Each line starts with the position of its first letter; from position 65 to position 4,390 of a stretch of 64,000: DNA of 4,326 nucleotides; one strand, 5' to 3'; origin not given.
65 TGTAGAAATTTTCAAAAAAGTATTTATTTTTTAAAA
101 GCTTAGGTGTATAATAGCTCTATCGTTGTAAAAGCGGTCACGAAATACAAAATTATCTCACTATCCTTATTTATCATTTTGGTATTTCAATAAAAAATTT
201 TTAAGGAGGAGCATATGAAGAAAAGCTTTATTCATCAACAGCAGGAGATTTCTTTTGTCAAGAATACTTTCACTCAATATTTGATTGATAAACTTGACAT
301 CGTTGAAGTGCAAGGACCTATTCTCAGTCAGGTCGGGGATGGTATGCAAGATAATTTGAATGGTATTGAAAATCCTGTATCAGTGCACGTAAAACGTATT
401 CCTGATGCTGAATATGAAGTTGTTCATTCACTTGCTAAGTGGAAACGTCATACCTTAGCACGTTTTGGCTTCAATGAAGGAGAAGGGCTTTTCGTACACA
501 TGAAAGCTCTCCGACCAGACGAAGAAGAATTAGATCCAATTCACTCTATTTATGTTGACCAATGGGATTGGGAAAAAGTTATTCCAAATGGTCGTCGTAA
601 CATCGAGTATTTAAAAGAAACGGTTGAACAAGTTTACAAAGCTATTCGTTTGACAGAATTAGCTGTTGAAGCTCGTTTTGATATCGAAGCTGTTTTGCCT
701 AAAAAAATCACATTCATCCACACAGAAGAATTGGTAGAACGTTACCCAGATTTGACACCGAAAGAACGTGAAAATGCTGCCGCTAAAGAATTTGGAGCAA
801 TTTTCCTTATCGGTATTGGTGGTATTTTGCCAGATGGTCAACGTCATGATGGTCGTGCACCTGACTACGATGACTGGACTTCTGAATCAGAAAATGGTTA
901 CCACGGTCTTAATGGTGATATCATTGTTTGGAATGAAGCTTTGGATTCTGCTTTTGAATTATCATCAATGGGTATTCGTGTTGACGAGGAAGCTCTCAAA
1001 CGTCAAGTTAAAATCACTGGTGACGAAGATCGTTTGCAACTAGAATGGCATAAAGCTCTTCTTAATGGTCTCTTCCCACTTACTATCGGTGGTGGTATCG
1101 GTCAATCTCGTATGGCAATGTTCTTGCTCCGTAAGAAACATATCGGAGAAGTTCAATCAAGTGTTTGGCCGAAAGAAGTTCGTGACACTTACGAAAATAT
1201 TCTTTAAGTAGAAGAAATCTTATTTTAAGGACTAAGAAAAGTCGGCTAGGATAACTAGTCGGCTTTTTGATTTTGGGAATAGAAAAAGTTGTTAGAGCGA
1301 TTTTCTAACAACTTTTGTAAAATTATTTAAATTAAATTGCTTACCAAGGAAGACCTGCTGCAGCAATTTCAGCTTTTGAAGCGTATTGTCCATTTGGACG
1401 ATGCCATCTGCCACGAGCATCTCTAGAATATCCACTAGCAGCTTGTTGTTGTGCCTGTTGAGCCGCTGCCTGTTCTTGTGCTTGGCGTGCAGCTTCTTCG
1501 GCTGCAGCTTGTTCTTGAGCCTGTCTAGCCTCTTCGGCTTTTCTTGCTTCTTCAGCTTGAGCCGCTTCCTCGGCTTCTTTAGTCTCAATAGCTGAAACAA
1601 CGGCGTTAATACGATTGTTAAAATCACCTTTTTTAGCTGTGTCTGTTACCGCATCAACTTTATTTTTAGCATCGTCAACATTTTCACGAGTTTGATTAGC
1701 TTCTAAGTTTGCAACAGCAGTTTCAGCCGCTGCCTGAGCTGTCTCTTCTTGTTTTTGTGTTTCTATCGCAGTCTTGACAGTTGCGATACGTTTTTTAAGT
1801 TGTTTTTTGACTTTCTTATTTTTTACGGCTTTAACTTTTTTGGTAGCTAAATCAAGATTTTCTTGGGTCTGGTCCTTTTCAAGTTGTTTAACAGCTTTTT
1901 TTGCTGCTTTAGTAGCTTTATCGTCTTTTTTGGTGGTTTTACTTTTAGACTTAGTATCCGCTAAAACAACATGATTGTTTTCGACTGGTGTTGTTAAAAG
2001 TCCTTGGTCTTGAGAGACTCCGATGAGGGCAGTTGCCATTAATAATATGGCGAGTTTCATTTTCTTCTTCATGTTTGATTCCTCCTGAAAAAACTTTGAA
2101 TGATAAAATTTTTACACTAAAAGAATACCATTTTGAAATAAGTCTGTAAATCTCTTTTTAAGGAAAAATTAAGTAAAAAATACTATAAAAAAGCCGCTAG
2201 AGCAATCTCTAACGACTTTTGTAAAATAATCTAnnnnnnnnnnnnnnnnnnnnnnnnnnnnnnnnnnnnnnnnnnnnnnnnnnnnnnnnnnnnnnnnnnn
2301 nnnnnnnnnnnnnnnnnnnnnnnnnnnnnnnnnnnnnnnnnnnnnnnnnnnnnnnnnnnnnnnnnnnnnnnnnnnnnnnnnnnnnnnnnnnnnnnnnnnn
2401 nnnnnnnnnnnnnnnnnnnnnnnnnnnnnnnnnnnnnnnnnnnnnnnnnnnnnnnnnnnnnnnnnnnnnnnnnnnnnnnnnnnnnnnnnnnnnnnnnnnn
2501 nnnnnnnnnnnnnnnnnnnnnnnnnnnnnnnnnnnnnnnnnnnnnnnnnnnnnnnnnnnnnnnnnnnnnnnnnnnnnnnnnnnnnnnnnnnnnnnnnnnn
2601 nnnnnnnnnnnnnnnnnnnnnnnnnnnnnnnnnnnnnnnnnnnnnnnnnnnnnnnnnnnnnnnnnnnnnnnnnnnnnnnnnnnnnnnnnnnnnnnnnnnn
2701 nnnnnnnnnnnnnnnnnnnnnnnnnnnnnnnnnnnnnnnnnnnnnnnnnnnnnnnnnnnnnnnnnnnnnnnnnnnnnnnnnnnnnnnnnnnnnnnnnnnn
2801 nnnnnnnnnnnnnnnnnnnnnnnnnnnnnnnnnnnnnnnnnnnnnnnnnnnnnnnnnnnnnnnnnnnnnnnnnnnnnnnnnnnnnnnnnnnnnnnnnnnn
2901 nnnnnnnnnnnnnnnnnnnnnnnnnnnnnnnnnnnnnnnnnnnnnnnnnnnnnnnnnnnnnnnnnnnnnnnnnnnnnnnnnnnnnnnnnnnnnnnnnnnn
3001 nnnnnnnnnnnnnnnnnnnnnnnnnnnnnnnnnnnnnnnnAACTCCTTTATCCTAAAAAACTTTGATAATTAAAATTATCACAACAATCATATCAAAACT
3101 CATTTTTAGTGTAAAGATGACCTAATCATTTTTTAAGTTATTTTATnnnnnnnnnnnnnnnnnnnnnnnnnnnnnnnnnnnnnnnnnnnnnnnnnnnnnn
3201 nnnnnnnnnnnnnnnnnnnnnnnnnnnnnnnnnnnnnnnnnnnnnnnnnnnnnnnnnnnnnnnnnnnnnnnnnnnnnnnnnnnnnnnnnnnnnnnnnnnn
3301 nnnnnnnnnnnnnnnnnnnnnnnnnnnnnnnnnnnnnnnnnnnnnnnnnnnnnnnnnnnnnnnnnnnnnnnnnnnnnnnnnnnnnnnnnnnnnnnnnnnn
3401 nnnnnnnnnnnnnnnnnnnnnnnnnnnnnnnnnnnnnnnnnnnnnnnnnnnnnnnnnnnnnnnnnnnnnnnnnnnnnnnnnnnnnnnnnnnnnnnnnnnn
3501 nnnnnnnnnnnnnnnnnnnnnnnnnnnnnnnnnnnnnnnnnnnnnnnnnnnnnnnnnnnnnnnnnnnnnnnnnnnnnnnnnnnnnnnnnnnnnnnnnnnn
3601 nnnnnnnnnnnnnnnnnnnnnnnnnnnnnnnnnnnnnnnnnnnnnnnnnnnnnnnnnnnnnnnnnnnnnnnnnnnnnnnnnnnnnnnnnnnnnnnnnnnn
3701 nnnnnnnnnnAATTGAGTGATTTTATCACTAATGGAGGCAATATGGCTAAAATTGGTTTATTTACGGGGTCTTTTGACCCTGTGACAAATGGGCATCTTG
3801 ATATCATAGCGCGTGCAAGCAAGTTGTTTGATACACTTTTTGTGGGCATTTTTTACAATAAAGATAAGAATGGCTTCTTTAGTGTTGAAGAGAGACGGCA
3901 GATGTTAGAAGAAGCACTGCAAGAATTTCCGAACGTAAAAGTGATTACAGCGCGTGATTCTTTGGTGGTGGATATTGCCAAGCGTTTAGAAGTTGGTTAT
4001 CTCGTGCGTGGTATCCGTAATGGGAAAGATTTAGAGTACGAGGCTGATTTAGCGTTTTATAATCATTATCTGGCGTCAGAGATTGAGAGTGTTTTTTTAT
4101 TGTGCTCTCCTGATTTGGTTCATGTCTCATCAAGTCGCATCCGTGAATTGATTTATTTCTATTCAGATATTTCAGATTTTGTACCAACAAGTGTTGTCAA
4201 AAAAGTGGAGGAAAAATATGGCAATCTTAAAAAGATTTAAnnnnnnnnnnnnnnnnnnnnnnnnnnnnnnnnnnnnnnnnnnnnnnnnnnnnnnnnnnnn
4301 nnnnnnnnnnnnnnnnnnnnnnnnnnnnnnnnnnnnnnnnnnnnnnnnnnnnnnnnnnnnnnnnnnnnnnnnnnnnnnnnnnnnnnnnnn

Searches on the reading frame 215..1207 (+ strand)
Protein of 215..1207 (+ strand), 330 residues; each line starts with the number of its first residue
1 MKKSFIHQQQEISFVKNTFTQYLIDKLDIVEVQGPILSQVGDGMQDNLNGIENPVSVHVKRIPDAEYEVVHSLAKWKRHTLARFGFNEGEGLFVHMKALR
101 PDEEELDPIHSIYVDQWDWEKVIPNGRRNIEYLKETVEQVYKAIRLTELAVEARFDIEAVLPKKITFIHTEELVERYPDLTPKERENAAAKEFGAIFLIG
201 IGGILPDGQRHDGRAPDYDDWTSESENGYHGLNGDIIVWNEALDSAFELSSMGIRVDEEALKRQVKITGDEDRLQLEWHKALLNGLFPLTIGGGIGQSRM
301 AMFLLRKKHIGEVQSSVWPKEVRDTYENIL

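Call 19: search_protein_families(library=ncbifam, proteins=[window:215-1207:+], max_evalue=0.00001)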
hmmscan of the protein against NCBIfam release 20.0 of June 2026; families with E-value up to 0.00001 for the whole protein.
window:215-1207:+ (330 aa): 1 family
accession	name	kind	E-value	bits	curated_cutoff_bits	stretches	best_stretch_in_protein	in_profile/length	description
TIGR00669.1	asnA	equivalog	3.2e-181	601.9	292.8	1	1-330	1-330/330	aspartate--ammonia ligase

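Call 22: find_encoding_contigs(protein=window:215-1207:+, flank=7000, max_places=4)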
Protein window:215-1207:+ (330 aa): 24 contigs read that carry it; 4 places shown.
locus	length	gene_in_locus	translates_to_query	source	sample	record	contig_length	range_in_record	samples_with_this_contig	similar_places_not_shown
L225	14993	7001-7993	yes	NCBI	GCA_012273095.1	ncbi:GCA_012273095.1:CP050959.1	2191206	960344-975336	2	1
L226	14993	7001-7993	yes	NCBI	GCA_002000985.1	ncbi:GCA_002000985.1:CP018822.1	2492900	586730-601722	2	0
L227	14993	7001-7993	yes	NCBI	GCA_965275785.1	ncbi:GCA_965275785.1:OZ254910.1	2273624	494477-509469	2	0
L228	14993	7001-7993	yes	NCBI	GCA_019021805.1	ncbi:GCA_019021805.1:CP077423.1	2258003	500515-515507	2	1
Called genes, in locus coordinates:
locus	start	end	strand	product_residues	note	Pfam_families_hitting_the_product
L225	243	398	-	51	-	PF01473:Choline_bind_1 (weak)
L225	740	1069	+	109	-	PF08951:EntA_Immun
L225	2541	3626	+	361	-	PF04237:YjbR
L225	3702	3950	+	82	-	-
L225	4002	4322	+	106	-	-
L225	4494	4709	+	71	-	-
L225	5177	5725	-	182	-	PF14278:TetR_C_8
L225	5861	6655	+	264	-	-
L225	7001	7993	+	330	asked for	PF03590:AsnA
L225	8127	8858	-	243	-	-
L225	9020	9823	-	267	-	-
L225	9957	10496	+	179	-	PF03602:Cons_hypoth95, PF05175:MTS (weak), PF02475:TRM5-TYW2_MTfase (weak)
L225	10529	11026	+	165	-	PF01467:CTP_transf_like, PF08218:Citrate_ly_lig (weak)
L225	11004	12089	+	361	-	PF13180:PDZ_2, PF05362:Lon_C (weak)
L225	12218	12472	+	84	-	PF13061:DUF3923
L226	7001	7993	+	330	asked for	PF03590:AsnA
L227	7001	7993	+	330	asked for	PF03590:AsnA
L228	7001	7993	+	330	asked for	PF03590:AsnA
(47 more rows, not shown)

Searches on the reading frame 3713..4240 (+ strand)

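Call 19: search_protein_families(library=ncbifam, proteins=[window:3713-4240:+], max_evalue=0.00001)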
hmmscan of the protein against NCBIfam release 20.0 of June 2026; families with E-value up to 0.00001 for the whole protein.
window:3713-4240:+ (175 aa): 12 families
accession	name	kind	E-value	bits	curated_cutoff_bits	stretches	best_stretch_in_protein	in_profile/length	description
TIGR01510.1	coaD_prev_kdtB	equivalog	6.8e-55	185.3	103.3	1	15-168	2-154/155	pantetheine-phosphate adenylyltransferase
TIGR00125.1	cyt_tran_rel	domain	9.3e-17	61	27.7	1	14-73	1-64/65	adenylyltransferase/cytidyltransferase family protein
TIGR00482.1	TIGR00482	equivalog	1.1e-11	45.1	112.45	1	16-77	1-67/194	nicotinate (nicotinamide) nucleotide adenylyltransferase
NF000840.1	PRK00071.1-3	equivalog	2.3e-09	37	150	1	10-115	4-107/201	nicotinate-nucleotide adenylyltransferase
NF000841.0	PRK00071.1-4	equivalog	1.8e-08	34.4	197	0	10-79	5-79/194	nicotinate-nucleotide adenylyltransferase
NF002243.0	PRK01153.1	subfamily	4.4e-08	32.9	127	0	15-73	3-64/175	nicotinamide-nucleotide adenylyltransferase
NF005519.0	PRK07152.1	equivalog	7.7e-08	31.6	315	1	13-77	2-71/361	nicotinate-nucleotide adenylyltransferase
NF000839.0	PRK00071.1-1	equivalog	5.2e-07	29.8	187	0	14-77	8-75/219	nicotinate-nucleotide adenylyltransferase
NF006479.0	PRK08887.1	equivalog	7.1e-07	29.2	164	0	11-167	1-166/174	nicotinate-nicotinamide nucleotide adenylyltransferase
NF000842.0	PRK00071.2-1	equivalog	1.1e-06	28.5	167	1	12-79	2-69/191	nicotinate-nucleotide adenylyltransferase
TIGR00124.1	cit_ly_ligase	equivalog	2e-06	27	262.1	1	13-154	140-277/335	[citrate (pro-3S)-lyase] ligase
TIGR01527.1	arch_NMN_Atrans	equivalog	4.9e-06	26.2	181.2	0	15-74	2-64/167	nicotinamide-nucleotide adenylyltransferase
